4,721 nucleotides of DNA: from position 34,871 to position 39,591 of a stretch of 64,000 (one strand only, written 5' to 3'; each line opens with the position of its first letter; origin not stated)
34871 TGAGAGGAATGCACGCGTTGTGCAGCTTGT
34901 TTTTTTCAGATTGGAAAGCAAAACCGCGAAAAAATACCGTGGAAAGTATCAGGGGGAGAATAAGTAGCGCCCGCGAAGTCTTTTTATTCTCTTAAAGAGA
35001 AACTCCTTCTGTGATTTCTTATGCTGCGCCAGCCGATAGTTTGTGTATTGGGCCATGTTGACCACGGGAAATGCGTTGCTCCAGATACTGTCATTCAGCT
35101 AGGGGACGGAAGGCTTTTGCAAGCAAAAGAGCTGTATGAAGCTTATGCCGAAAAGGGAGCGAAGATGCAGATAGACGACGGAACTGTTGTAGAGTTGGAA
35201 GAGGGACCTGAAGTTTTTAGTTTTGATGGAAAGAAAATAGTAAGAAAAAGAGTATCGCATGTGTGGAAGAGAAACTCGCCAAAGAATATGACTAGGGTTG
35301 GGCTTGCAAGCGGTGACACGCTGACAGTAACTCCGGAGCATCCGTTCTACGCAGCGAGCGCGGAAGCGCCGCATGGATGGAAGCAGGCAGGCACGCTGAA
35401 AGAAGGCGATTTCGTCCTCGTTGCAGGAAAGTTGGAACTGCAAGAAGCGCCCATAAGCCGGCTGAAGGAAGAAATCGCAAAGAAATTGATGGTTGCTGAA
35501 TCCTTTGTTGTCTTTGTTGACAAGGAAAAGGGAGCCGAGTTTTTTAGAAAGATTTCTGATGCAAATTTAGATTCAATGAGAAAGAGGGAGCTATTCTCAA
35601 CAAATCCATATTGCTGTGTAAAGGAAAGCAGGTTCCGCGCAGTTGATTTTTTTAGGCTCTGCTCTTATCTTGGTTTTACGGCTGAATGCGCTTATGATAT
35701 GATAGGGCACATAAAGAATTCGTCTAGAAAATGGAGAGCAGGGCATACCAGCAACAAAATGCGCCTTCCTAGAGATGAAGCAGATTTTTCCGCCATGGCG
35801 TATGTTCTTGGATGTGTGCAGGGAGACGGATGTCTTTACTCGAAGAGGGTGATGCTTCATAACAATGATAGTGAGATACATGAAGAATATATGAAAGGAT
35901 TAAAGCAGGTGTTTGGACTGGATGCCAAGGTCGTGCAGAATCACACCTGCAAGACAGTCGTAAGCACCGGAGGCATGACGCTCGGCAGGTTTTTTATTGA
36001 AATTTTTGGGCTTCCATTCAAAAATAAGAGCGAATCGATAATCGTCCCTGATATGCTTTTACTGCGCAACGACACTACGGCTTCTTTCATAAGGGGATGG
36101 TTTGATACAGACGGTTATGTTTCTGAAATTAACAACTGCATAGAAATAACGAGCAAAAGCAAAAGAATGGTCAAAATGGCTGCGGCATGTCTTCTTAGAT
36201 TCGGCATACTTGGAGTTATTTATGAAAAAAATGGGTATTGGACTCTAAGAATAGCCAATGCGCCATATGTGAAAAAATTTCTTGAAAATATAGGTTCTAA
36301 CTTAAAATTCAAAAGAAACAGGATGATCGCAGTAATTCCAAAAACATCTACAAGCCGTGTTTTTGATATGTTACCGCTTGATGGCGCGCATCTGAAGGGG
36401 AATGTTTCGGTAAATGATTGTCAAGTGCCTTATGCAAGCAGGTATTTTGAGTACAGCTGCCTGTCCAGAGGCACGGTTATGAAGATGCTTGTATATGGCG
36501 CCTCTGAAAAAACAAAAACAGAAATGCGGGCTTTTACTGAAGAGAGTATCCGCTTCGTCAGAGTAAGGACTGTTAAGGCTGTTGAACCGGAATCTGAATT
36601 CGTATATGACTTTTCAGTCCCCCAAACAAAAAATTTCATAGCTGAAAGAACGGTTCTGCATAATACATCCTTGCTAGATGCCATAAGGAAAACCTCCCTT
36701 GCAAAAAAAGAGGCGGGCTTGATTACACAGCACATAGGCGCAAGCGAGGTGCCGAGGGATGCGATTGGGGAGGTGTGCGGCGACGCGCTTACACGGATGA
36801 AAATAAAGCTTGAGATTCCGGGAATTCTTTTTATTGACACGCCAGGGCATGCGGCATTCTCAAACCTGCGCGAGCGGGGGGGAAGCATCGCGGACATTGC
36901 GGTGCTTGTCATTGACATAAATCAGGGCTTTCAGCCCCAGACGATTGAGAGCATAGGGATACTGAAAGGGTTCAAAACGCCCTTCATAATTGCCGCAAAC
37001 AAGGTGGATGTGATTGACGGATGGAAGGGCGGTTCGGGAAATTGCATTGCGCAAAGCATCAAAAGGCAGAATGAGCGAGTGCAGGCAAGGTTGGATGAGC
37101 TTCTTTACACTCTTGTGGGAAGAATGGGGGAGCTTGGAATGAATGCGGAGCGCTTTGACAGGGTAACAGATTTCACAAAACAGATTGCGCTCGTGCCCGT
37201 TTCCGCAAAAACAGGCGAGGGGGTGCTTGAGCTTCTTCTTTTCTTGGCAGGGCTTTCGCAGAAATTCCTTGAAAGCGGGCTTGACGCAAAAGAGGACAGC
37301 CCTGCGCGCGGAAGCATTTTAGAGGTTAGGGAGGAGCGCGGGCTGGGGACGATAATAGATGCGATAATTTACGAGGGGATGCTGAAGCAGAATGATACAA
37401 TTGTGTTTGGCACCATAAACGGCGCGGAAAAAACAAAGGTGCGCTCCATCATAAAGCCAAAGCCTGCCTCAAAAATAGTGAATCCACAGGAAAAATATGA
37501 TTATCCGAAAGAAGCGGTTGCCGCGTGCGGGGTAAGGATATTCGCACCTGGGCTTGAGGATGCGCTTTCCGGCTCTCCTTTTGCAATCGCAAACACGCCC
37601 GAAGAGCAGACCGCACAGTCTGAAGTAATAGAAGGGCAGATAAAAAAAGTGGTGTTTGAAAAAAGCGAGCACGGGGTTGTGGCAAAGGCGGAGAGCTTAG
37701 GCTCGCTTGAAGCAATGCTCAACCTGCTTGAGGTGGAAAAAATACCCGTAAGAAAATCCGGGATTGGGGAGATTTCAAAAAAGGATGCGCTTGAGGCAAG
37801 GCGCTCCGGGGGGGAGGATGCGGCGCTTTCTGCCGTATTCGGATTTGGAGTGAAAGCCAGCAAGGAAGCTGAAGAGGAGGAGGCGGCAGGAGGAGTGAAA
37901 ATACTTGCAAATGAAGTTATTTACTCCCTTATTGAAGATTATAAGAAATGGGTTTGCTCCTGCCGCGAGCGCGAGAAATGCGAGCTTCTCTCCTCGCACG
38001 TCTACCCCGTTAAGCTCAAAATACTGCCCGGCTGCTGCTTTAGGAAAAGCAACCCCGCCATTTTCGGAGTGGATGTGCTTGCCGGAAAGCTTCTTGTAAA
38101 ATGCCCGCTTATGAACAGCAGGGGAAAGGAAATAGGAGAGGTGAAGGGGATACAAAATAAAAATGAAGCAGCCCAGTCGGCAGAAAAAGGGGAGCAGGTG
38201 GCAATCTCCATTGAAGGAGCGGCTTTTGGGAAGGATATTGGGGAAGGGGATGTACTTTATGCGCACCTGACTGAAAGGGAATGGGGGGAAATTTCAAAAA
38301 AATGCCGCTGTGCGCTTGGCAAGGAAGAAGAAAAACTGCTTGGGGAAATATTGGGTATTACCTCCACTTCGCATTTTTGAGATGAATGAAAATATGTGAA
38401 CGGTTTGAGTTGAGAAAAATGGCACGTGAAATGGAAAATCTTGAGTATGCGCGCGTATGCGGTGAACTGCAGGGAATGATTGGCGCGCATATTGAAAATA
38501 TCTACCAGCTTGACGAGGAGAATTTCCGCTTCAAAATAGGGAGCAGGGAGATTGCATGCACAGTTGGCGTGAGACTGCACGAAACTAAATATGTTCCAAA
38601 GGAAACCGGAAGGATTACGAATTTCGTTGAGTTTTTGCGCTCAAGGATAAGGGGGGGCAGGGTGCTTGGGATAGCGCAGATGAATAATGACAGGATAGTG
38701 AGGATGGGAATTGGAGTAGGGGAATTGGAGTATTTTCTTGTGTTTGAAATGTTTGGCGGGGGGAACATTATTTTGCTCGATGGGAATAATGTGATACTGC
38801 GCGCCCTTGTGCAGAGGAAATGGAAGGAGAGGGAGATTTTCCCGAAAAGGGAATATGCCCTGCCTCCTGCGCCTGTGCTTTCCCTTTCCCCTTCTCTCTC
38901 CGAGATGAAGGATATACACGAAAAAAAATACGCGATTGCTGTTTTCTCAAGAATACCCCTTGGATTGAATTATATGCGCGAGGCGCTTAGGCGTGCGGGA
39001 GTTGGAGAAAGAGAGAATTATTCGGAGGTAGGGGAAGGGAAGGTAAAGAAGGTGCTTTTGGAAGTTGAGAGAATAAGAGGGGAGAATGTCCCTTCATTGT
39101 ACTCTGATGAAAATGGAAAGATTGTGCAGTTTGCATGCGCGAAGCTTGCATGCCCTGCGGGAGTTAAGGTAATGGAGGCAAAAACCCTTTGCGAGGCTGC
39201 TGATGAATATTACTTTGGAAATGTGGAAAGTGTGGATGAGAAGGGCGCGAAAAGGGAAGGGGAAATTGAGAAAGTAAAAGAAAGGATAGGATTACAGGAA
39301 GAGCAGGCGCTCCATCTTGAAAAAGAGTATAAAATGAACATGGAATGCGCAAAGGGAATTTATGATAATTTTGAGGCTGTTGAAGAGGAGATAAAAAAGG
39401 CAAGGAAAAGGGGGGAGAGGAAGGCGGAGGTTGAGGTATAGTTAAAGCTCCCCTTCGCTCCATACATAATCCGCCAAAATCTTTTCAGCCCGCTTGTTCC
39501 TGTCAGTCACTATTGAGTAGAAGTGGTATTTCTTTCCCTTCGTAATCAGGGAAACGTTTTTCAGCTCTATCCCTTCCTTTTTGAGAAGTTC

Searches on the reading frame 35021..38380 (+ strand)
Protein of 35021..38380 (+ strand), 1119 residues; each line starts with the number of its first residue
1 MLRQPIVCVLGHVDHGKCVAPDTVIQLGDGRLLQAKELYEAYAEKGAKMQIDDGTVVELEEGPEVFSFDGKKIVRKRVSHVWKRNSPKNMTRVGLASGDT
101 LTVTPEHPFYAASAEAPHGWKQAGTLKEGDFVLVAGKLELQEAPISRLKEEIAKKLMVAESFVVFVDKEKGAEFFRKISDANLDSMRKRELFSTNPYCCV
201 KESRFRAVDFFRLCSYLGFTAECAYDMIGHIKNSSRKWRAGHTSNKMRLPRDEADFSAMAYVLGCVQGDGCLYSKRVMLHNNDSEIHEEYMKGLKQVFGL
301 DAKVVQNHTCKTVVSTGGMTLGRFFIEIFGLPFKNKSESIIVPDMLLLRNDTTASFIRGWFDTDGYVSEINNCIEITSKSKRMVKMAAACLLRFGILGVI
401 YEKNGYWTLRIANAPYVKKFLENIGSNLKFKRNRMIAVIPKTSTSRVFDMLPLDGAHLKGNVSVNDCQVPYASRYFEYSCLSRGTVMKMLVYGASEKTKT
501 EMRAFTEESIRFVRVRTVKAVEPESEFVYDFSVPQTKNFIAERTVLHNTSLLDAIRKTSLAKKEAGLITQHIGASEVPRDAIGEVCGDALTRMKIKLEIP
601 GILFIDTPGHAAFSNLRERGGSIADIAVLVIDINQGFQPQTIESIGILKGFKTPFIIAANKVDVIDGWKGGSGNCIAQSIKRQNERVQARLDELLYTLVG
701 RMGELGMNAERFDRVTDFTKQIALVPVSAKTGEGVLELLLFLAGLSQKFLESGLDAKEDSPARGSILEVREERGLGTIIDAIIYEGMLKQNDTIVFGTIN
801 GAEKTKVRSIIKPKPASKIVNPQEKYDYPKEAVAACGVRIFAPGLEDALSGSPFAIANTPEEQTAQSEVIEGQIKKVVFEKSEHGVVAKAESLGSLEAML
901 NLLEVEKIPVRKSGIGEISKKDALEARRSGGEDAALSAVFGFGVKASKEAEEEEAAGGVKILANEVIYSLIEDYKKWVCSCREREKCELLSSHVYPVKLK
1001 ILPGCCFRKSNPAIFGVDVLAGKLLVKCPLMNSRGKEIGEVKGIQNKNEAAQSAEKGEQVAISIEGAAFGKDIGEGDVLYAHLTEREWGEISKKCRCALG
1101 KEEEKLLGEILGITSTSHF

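Call 17: search_protein_families(library=pfam, proteins=[window:35021-38380:+])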
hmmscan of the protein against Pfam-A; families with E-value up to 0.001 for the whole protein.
window:35021-38380:+ (1119 aa): 7 families
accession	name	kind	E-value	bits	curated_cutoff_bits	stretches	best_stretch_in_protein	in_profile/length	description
PF00009.33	GTP_EFTU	-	8.7e-27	94.4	26.5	1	591-743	60-183/188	Elongation factor Tu GTP binding domain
PF14578.12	GTP_EFTU_D4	-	1.2e-26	92.8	23.8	1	996-1080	2-86/86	Elongation factor Tu domain 4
PF14528.11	LAGLIDADG_3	-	2.9e-21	75.9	22.5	1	353-425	3-82/82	LAGLIDADG-like domain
PF14890.11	Intein_splicing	-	4e-17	62.9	35.8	1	34-548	11-155/155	Intein splicing domain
PF11987.13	IF-2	-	1e-15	58.1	27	1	864-975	9-117/117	Translation-initiation factor 2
PF03144.31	GTP_EFTU_D2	-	2.2e-11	44.5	30.3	1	776-853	1-71/73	Elongation factor Tu domain 2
PF14527.11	LAGLIDADG_WhiA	-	0.00075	20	23.2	0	354-427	2-77/93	WhiA LAGLIDADG-like domain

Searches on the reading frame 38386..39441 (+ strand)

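Call 50: search_protein_families(library=pfam, proteins=[window:38386-39441:+])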
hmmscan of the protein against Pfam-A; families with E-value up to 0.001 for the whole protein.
window:38386-39441:+ (351 aa): 1 family
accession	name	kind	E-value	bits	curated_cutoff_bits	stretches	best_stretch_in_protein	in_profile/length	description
PF05833.16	NFACT_N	-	2.5e-35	122.6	31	1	22-348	6-358/456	NFACT N-terminal and middle domains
